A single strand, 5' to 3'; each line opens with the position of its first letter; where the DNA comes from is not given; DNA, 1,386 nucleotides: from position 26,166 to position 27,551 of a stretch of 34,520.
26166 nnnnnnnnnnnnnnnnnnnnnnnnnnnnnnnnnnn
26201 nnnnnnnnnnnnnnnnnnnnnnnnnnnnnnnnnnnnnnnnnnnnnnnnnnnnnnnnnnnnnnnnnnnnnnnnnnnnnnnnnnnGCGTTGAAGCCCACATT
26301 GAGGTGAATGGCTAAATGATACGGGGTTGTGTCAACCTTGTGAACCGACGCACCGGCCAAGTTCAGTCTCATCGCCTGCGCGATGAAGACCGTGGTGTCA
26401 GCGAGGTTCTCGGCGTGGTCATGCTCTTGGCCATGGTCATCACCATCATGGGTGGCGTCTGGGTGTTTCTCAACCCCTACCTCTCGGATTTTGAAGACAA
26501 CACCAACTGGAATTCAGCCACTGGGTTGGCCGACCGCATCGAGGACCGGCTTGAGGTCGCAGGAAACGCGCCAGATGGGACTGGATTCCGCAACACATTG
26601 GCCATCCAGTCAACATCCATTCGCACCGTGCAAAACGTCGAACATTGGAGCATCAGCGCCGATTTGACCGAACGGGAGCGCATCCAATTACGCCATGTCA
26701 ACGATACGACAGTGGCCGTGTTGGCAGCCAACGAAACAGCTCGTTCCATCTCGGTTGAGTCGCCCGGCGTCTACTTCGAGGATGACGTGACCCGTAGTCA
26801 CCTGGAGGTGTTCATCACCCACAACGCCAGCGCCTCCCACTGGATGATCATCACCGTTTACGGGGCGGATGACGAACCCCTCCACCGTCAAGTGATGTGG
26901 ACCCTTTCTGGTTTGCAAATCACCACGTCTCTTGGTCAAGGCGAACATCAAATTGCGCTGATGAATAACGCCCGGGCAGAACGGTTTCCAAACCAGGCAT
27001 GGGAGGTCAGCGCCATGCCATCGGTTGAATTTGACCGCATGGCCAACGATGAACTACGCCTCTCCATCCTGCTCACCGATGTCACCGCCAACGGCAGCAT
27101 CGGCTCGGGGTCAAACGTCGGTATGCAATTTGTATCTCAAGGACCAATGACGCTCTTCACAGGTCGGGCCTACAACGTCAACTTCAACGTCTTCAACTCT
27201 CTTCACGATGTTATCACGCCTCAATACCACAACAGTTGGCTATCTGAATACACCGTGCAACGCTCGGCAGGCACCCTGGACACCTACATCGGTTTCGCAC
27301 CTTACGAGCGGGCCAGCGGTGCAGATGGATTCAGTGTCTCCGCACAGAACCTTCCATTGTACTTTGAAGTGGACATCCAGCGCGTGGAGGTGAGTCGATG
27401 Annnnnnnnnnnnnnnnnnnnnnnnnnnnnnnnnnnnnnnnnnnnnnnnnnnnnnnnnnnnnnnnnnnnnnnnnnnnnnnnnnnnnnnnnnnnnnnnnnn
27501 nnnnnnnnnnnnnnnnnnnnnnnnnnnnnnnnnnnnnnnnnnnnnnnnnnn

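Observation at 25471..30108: Orphan operon: MBL-fold hydrolase plus three oversized class III-signal (pilin-like) proteins, with no pilus assembly genes nearby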

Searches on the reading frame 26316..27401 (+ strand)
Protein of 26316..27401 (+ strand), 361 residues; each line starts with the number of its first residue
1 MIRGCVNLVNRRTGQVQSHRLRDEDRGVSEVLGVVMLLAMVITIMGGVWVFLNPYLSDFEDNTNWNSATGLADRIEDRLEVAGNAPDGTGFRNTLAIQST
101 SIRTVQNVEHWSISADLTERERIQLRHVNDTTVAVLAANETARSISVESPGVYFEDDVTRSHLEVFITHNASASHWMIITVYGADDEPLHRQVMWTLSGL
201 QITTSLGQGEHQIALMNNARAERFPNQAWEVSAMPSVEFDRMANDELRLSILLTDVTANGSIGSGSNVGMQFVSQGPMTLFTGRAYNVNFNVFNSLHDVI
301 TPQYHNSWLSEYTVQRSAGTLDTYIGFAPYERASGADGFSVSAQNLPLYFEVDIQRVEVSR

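Call 8: search_protein_families(library=pfam, proteins=[window:26316-27401:+], max_evalue=0.1)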
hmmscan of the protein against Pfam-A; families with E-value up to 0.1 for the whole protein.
window:26316-27401:+ (361 aa): 4 families
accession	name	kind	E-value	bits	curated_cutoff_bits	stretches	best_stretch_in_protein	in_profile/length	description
PF23960.2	DUF7289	-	4.7e-06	26.7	27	1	26-84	1-62/238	Family of unknown function (DUF7289)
PF07790.16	Pilin_N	-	0.0028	18.9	25.2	1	26-53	1-28/78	Archaeal Type IV pilin, N-terminal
PF23928.1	DUF7266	-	0.045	13.9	27.6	1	24-132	2-104/145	Family of unknown function (DUF7266)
PF17996.7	CE2_N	-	0.063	13.8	27.9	0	144-218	12-83/108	Carbohydrate esterase 2 N-terminal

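Call 9: search_protein_families(library=ncbifam, proteins=[window:26316-27401:+], max_evalue=0.1)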
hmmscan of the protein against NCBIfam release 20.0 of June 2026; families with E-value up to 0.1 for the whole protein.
window:26316-27401:+ (361 aa): 2 families
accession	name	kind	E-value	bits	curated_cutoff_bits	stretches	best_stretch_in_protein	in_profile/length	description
TIGR02537.2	arch_flag_Nterm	domain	0.0036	16.8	20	1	25-43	2-20/33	archaellin/type IV pilin N-terminal domain-containing protein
NF046073.1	UpsA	equivalog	0.063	13.4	130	0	26-67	2-43/136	pilin subunit UpsA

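Call 20: search_solved_structures(query=window:26316-27401:+, max_evalue=1)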
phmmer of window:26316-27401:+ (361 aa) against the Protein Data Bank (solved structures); distinct sequences matched with E-value up to 1: 1.
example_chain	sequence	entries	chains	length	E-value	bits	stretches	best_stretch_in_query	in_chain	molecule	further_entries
7lu4_A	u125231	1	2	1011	0.29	13.5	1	57-119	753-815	Multifunctional fusion protein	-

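Call 29: find_homologous_proteins(query=window:26316-27401:+, max_evalue=0.01)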
Query window:26316-27401:+ (361 aa): 170 proteins with E <= 0.01 among 3025 candidates; the best 120 are listed.
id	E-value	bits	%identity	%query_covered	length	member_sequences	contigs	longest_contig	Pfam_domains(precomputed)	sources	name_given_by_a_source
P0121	2.0e-225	765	94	100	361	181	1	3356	PF23960.3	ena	-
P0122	8.7e-207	704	85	100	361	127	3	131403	PF23960.3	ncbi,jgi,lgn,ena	jgi:flagellin-like protein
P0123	5.5e-201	685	85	100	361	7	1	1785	PF23960.3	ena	-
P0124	1.9e-200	683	84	100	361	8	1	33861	PF23960.3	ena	-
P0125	4.0e-200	682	84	100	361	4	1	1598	PF23960.3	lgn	-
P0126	3.1e-199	679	83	100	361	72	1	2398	-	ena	-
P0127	1.4e-198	677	84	99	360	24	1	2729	PF23960.3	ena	-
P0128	2.6e-198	676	83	100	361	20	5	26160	PF23960.3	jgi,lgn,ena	jgi:flagellin-like protein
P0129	4.7e-198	675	83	100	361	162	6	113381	PF23960.3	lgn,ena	-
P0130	1.1e-197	674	83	100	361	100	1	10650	PF23960.3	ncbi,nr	ncbi:MAG: hypothetical protein VX996_04205 [Candidatus Thermoplasmatota archaeon]|nr:hypothetical pr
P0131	8.0e-195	665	82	100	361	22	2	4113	PF23960.3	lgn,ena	-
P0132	1.3e-194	664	83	100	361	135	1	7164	PF23960.3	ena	-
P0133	3.2e-193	659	81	100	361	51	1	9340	-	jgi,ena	-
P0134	3.7e-192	656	81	100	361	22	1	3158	PF23960.3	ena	-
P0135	1.4e-191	654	80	100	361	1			PF23960.3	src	-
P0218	3.3e-112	393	49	95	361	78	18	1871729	-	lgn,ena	-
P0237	3.5e-108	380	46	96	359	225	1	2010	-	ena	-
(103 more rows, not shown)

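Call 30: find_encoding_contigs(protein=P0218, flank=10000, max_places=2)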
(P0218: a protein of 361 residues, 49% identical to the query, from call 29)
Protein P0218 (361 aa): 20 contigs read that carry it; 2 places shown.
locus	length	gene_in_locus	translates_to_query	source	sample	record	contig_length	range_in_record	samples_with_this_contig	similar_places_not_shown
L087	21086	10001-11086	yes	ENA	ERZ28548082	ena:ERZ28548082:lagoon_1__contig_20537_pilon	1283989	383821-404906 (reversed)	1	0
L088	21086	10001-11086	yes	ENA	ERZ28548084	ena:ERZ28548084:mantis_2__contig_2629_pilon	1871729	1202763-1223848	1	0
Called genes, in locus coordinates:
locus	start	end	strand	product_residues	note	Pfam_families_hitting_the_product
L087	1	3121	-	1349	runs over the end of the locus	-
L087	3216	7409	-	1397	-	-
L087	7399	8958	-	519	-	-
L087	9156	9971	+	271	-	PF00753:Lactamase_B, PF23023:Anti-Pycsar_Apyc1 (weak), PF12706:Lactamase_B_2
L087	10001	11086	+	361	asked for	-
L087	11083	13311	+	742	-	PF23960:DUF7289 (faint)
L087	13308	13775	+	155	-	-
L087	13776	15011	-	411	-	PF14559:TPR_19 (faint), PF13176:TPR_7 (faint), PF13181:TPR_8 (faint), PF13432:TPR_16 (faint), PF07721:TPR_4 (faint), PF13424:TPR_12 (weak), PF17874:TPR_MalT (weak), PF13424:TPR_12, +5 more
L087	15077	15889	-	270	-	PF13191:AAA_16, PF25201:nSTAND6 (faint), PF13401:AAA_22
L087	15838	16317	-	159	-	-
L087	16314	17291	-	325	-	-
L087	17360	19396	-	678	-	-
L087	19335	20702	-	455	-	PF13229:Beta_helix (weak)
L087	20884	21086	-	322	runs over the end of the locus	PF00082:Peptidase_S8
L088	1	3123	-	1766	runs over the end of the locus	-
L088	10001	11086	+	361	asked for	-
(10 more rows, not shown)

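Call 31: find_encoding_contigs(protein=P0237, flank=10000, max_places=2)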
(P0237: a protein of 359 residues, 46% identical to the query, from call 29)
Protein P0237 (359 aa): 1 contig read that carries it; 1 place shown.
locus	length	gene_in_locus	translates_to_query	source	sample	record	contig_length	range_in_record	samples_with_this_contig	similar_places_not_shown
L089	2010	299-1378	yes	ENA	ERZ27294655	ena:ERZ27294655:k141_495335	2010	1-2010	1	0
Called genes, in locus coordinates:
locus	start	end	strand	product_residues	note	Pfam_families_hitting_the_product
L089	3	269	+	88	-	?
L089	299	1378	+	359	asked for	-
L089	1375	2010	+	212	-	?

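Call 43: search_protein_families(library=padloc, proteins=[window:26316-27401:+], max_evalue=0.01)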
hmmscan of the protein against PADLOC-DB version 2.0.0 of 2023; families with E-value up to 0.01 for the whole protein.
window:26316-27401:+ (361 aa): 0 families

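Call 44: predict_structure(alignment_id=A3)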
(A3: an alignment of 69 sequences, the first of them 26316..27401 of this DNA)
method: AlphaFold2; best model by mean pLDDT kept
length: 361 residues; sequences in the alignment: 69
mean_pLDDT: 82.1   pTM: 0.74
mean pLDDT of the five models: 82.1, 81.1, 80.1, 77.7, 76.5
residues with pLDDT >= 90: 142; 70-90: 151; 50-70: 43; < 50: 25
segments of 3 or more residues with pLDDT < 50: 1-21, 333-335
pLDDT, mean of each block of 10 residues (from residue 1): 42 41 52 71 66 61 78 87 85 74 88 92 89 91 93 92 90 88 93 94 84 91 90 92 92 88 72 90 93 88 89 88 88 61 91 92 81
secondary structure, 60 per line:
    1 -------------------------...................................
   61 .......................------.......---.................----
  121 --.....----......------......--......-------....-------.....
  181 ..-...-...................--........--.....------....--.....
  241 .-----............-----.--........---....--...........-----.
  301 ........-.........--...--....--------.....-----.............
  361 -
elements in order: H26-83 E90-96 E100-116 E123-127 E132-137 E144-149 E152-157 E165-168 E176-182 E188-206 E209-216 E219-223 E230-233 E236-241 E247-258 E267-274 E278-281 E284-294 H300-308 H310-318 E326-329 E338-342 E348-360

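Call 49: fold_search(model_id=the predicted structure, library=pdb)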
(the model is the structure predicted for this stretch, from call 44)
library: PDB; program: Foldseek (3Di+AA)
matches with E <= 10: 1039; with E <= 0.001: 1
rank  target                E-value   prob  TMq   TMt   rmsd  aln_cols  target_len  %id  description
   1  5cxf_A                6.6e-04  0.15  0.09  0.06  30.8       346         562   12  Crystal structure of the extracellular domain of glycoprotein B from Human Cytomegalovirus (released 2015-10-28)
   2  7fbi_A                2.6e-03  0.11  0.09  0.07  32.9       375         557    8  Cryo-EM structure of EBV gB in complex with nAbs 3A3 and 3A5 (released 2022-07-13)
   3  5cxf_B                2.7e-03  0.08  0.08  0.06  29.9       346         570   10  Crystal structure of the extracellular domain of glycoprotein B from Human Cytomegalovirus (released 2015-10-28)
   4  6hpw                  1.1e-02  0.60  0.13  0.25  16.1       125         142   10  Crystal structure of ENL (MLLT1) in complex with compound 20 (released 2018-11-28)
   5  8bl3                  1.3e-02  0.63  0.13  0.29  17.8       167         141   11  De novo single-chain immunoglobulin dimer scIg12 (released 2023-10-04)
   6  8x15_W                1.3e-02  0.63  0.12  0.20  16.0       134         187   11  Structure of nucleosome-bound SRCAP-C in the apo state (released 2024-03-06)
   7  8bl6                  1.5e-02  0.66  0.14  0.30  17.1       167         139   11  De novo single-chain immunoglobulin dimer scIg12+EF3a (released 2023-10-04)
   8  6xay_B                2.1e-02  0.51  0.18  0.23  27.5       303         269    8  Structure of a fragment of human fibronectin containing the 10th, 11th and 12th type III domains (released 2021-06-09)
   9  9u4r_AA               2.2e-02  0.13  0.13  0.10  34.0       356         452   13  Structure of the intial complex in filament assembly at 3.23 angstroms resolution, conformation 2. (released 2026-03-25)
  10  6ht1                  2.6e-02  0.20  0.11  0.21  19.0       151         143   12  Crystal structure of MLLT1 (ENL) YEATS domain in complexed with SGC-iMLLT (compound 92) (released 2018-10-17)
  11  5r68_A                3.1e-02  0.47  0.13  0.27  16.2       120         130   12  XChem group deposition -- Crystal Structure of human YEATS4 in complex with FM000199e (released 2020-12-30)
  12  7x8b_C                3.1e-02  0.33  0.11  0.21  16.8       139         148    9  Crystal structure of ENL T1 mutant YEATS domain in complex with histone H3 acetylation at K27 (released 2023-01-18)
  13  7b10                  3.4e-02  0.20  0.11  0.22  19.7       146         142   12  Crystal structure of MLLT1 YEATS domain T1 mutant in complex with benzimidazole-amide based compound 1 (released 2021-02-17)
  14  4ll4_C                3.4e-02  0.03  0.07  0.08  29.1       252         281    5  The structure of the TRX and TXNIP complex (released 2014-02-05)
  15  7yvd_C                3.6e-02  0.85  0.16  0.39  11.0       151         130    7  The crystal structure of the progerin C-terminal peptide and the Ig-like domain of lamin A/C (released 2023-08-30)
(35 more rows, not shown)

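Call 73: search_protein_families(library=pfam, alignment_id=A3, max_evalue=0.01)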
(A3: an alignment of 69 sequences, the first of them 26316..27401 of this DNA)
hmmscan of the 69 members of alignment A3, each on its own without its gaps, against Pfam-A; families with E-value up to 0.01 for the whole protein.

A. member 1, window:26316-27401:+ (361 aa): 2 families
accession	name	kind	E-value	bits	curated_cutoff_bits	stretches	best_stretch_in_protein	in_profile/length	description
PF23960.2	DUF7289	-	4.7e-06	26.7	27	1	26-84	1-62/238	Family of unknown function (DUF7289)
PF07790.16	Pilin_N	-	0.0028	18.9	25.2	1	26-53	1-28/78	Archaeal Type IV pilin, N-terminal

B. families by the number of members that match (of 69 scanned): 5 families
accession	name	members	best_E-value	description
PF23960.2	DUF7289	68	1.2e-06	Family of unknown function (DUF7289)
PF07790.16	Pilin_N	61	0.0001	Archaeal Type IV pilin, N-terminal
PF23928.1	DUF7266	3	0.0017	Family of unknown function (DUF7266)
PF11444.14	DUF2895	2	0.0057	Protein of unknown function (DUF2895)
PF14275.11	DUF4362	1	0.0041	Domain of unknown function (DUF4362)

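Call 80: search_protein_families(library=phrogs, proteins=[window:26316-27401:+], max_evalue=0.01)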
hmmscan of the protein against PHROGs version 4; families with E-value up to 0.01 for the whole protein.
window:26316-27401:+ (361 aa): 0 families
